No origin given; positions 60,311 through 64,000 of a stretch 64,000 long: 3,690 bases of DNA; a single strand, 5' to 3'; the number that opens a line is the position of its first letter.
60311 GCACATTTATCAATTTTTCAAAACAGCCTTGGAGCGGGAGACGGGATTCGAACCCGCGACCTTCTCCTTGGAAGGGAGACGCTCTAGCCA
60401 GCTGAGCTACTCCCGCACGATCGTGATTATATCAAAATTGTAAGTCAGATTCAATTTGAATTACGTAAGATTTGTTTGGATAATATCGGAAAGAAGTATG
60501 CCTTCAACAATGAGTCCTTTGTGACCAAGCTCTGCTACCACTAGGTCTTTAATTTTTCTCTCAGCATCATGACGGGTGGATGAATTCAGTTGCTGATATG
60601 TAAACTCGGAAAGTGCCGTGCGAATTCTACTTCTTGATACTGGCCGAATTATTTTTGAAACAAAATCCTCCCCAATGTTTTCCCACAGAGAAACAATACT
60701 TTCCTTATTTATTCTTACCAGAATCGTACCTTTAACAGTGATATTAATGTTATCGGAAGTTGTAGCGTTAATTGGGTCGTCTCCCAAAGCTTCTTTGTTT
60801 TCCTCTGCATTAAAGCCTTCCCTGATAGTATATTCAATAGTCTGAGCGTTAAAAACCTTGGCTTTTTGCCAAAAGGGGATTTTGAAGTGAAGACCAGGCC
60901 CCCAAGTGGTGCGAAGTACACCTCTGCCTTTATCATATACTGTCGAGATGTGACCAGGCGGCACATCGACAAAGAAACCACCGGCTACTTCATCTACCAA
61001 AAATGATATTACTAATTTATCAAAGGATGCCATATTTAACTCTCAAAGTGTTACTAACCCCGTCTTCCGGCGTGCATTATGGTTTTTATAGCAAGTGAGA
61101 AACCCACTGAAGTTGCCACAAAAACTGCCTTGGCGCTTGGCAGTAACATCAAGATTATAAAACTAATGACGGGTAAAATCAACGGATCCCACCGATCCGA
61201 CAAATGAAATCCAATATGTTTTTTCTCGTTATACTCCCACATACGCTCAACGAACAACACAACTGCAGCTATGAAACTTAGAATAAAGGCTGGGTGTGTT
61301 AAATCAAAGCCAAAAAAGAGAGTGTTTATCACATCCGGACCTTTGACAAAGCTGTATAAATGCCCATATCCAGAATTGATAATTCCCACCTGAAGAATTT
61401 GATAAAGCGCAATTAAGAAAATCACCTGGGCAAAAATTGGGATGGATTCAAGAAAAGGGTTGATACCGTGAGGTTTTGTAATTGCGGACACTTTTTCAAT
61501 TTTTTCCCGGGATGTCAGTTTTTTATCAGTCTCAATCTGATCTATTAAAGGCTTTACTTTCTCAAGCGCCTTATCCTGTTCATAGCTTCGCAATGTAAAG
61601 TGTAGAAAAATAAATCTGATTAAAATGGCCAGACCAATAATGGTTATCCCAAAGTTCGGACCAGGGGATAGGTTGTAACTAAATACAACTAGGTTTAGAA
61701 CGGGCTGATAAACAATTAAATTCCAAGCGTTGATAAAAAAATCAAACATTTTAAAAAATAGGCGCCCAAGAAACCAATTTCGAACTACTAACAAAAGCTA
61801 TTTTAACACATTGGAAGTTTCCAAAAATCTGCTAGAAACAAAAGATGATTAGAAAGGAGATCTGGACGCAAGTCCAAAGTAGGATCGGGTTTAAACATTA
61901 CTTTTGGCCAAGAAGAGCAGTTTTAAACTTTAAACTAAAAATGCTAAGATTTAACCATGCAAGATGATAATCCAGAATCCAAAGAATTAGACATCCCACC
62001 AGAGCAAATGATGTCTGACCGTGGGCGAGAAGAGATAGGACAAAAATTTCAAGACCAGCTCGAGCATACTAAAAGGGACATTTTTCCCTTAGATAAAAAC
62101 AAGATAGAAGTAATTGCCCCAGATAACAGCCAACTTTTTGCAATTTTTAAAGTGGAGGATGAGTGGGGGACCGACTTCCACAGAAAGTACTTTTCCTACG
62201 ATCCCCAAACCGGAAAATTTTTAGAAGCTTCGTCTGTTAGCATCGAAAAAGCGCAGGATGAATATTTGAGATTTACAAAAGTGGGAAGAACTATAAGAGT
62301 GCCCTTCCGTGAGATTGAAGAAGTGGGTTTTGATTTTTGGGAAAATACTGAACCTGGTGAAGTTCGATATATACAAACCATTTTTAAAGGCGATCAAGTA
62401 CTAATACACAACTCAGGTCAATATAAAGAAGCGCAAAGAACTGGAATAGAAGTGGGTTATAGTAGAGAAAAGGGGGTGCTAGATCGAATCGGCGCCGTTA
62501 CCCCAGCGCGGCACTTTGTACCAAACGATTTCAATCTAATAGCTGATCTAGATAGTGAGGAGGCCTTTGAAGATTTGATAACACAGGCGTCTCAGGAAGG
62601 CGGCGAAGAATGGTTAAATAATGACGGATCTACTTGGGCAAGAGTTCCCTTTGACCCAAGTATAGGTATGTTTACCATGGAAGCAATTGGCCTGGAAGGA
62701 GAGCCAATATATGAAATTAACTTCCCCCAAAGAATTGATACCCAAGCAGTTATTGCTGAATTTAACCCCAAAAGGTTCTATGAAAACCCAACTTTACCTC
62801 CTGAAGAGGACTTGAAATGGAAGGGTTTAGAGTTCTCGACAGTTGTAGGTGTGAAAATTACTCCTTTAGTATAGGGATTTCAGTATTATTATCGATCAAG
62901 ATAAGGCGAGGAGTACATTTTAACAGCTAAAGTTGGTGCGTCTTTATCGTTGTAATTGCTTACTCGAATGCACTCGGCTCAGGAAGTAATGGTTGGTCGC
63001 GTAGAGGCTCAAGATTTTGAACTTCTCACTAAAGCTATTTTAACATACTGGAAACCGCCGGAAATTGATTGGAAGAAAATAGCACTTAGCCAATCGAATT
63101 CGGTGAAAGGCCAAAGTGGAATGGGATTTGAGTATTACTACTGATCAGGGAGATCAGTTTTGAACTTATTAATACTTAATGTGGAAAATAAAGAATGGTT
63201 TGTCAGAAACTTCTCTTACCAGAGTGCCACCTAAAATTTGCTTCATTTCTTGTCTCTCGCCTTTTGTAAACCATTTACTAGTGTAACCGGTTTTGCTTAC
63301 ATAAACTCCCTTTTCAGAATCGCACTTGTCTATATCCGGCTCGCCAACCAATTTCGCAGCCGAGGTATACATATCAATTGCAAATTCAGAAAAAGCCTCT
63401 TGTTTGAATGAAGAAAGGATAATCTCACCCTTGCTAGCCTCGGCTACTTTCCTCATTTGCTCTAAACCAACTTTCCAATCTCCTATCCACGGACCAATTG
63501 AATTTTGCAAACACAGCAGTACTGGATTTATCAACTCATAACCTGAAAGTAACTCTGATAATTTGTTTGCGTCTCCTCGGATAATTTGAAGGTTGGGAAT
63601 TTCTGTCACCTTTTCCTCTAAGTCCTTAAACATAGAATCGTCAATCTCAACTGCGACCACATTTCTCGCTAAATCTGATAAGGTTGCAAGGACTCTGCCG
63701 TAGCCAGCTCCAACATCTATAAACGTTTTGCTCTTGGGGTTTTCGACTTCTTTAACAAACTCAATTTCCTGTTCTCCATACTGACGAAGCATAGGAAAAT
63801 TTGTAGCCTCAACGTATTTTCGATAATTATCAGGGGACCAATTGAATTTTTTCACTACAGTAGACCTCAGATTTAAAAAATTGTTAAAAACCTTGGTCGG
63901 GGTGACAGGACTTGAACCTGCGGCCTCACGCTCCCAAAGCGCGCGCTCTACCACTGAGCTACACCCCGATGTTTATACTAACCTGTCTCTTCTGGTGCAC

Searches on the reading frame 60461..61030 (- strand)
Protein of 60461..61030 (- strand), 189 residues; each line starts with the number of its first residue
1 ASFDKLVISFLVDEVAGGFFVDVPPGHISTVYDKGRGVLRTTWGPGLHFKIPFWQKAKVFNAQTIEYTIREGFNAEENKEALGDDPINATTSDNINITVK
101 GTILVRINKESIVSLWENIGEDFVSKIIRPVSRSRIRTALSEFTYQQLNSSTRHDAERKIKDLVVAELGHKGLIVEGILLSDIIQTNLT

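Call 38: search_protein_families(library=pfam, proteins=[window:60461-61030:-], max_evalue=0.001)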
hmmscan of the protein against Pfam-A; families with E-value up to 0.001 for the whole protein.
window:60461-61030:- (189 aa): 1 family
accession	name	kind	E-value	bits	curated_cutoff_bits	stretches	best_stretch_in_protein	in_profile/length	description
PF01145.31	Band_7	-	2.7e-23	83.3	23.6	1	23-183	3-145/176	SPFH domain / Band 7 family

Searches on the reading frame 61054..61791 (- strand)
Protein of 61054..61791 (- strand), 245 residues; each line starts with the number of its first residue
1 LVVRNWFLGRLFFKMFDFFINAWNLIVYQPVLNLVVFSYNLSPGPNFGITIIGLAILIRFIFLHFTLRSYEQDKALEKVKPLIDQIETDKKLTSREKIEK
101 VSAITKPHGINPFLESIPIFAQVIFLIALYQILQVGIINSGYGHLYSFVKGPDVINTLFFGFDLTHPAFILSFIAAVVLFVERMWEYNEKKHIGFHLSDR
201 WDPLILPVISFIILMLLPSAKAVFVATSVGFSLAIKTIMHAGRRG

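Call 38: search_protein_families(library=pfam, proteins=[window:61054-61791:-], max_evalue=0.001)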
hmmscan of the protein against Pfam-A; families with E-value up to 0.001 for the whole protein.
window:61054-61791:- (245 aa): 1 family
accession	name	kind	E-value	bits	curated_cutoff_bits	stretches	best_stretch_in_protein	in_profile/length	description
PF02096.25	60KD_IMP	-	7.1e-20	72.1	35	1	47-239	1-161/163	60Kd inner membrane protein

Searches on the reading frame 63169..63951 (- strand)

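Call 71: search_protein_families(library=pfam, proteins=[window:63169-63951:-], max_evalue=0.01)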
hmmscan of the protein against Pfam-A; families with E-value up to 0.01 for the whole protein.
window:63169-63951:- (260 aa): 4 families
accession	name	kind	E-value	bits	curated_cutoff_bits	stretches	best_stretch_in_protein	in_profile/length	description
PF00398.26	RrnaAD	-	1.5e-09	37.8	24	1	64-131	29-88/263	Ribosomal RNA adenine dimethylase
PF13649.12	Methyltransf_25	-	2.6e-06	28.4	27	1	78-139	2-66/97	Methyltransferase domain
PF08241.18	Methyltransf_11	-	1.4e-05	26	21.2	1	78-131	1-54/95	Methyltransferase domain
PF02390.23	Methyltransf_4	-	0.00012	22.1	24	1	74-136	2-69/173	Putative methyltransferase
